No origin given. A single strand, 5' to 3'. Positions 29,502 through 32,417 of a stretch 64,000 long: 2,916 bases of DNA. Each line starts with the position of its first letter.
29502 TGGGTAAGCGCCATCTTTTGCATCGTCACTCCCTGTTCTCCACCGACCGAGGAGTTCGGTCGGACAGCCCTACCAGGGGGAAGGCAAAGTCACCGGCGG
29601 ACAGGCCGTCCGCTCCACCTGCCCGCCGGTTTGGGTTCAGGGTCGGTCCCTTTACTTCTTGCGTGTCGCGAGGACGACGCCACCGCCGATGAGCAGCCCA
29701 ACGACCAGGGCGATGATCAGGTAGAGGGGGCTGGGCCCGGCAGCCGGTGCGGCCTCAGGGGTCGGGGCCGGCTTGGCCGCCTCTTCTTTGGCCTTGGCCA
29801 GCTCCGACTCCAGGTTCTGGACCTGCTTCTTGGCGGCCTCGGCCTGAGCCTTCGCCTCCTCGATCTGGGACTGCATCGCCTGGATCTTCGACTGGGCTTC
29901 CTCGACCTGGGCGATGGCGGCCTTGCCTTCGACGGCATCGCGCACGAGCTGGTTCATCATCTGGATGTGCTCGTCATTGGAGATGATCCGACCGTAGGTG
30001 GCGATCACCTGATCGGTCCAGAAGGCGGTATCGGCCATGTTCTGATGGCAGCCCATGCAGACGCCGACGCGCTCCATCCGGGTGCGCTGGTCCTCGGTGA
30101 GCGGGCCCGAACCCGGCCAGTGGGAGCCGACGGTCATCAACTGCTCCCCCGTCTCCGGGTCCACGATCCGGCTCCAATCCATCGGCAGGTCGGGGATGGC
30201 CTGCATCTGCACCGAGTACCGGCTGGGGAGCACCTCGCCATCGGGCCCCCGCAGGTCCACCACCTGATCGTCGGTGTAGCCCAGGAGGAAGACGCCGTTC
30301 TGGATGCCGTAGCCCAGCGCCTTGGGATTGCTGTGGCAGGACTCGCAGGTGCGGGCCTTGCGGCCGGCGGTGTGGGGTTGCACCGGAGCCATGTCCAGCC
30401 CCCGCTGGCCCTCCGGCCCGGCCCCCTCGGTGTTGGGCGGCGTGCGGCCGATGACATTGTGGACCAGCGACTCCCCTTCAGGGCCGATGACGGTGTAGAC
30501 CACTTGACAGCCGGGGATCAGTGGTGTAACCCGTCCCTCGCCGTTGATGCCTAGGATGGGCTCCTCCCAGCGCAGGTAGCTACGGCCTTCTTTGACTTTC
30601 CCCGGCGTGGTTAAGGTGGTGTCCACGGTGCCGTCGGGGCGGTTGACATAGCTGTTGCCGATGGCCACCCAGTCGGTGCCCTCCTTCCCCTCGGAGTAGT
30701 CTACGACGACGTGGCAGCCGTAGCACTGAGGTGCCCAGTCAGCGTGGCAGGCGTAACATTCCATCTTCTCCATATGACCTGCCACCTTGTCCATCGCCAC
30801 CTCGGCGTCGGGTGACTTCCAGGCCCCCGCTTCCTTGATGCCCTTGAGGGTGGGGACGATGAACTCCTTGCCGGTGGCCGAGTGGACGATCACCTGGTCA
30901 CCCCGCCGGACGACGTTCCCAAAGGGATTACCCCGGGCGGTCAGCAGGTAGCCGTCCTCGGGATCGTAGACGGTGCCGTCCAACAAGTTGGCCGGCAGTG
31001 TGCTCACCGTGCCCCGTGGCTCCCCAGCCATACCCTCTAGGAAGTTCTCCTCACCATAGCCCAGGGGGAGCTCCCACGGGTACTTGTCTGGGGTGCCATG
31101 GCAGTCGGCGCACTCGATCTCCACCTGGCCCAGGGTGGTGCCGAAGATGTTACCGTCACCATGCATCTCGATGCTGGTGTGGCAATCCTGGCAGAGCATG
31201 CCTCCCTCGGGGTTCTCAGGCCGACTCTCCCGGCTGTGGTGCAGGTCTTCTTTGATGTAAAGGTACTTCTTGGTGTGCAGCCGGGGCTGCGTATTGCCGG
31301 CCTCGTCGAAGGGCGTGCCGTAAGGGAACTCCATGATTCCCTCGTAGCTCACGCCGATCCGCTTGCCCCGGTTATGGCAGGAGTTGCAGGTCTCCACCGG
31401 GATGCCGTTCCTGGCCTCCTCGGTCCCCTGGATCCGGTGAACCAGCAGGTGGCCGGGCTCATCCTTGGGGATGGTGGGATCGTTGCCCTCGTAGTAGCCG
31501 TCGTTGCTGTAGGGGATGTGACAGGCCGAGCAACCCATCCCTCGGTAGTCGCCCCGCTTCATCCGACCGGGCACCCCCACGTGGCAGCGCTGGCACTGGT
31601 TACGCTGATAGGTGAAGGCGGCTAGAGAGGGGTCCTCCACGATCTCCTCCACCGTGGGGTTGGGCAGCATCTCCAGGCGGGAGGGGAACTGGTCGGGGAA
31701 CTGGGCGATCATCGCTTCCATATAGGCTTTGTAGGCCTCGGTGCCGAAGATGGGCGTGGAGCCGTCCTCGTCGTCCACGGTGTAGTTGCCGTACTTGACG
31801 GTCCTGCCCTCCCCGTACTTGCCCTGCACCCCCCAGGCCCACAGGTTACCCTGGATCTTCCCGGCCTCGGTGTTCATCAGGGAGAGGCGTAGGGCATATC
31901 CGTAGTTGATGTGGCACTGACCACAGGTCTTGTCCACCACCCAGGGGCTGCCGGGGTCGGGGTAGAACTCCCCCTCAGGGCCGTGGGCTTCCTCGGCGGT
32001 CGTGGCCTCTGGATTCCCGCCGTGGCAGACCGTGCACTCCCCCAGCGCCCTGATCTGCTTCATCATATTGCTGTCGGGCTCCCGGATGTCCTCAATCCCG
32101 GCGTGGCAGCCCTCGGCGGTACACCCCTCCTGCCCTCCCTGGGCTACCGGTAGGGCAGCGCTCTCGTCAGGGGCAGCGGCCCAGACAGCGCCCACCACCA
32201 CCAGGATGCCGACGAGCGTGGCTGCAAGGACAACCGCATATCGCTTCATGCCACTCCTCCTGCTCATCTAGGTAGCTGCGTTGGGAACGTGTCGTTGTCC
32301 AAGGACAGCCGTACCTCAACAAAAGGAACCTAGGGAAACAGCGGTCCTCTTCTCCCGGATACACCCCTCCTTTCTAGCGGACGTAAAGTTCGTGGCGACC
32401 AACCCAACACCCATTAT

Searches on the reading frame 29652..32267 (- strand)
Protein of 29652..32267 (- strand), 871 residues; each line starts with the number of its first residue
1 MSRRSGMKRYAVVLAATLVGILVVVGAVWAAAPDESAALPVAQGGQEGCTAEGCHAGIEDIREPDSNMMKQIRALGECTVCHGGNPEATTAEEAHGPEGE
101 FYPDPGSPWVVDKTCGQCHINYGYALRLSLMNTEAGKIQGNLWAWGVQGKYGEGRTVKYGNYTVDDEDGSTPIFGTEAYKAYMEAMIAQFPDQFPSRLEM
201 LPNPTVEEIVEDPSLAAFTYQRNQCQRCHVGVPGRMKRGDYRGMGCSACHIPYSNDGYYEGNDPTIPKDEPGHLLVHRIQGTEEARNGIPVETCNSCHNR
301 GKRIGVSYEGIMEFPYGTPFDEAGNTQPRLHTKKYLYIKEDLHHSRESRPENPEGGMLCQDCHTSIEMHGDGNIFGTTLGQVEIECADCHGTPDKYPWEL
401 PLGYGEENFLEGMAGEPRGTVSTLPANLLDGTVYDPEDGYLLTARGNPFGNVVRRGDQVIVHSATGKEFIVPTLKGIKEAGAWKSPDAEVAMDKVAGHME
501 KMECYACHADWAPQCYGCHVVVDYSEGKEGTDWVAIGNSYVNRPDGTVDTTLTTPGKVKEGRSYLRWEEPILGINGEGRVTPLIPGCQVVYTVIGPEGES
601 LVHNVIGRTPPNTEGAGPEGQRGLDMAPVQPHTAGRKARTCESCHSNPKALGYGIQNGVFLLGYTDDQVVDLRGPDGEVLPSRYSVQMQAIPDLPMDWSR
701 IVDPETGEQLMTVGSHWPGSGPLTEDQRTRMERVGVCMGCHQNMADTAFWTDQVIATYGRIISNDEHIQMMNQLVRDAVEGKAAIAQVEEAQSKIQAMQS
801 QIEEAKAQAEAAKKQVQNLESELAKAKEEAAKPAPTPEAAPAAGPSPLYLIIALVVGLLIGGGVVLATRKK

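Call 21: search_protein_families(library=pfam, proteins=[window:29652-32267:-], max_evalue=0.00001)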
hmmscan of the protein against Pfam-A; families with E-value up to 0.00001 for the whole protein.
window:29652-32267:- (871 aa): 3 families
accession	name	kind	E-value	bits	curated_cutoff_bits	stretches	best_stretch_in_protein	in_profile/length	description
PF14522.11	Cytochrome_C7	-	1.9e-10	40.9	24.8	0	52-119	17-66/67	Cytochrome c7 and related cytochrome c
PF14537.11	Cytochrom_c3_2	-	1.6e-08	35.3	25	0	47-120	5-65/79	Cytochrome c3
PF22113.1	Mtrc-MtrF_II-IV_dom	-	2e-08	34.4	30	0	222-392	6-165/176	Outer membrane cytochrome MtrC/MtrF-like, domains II/IV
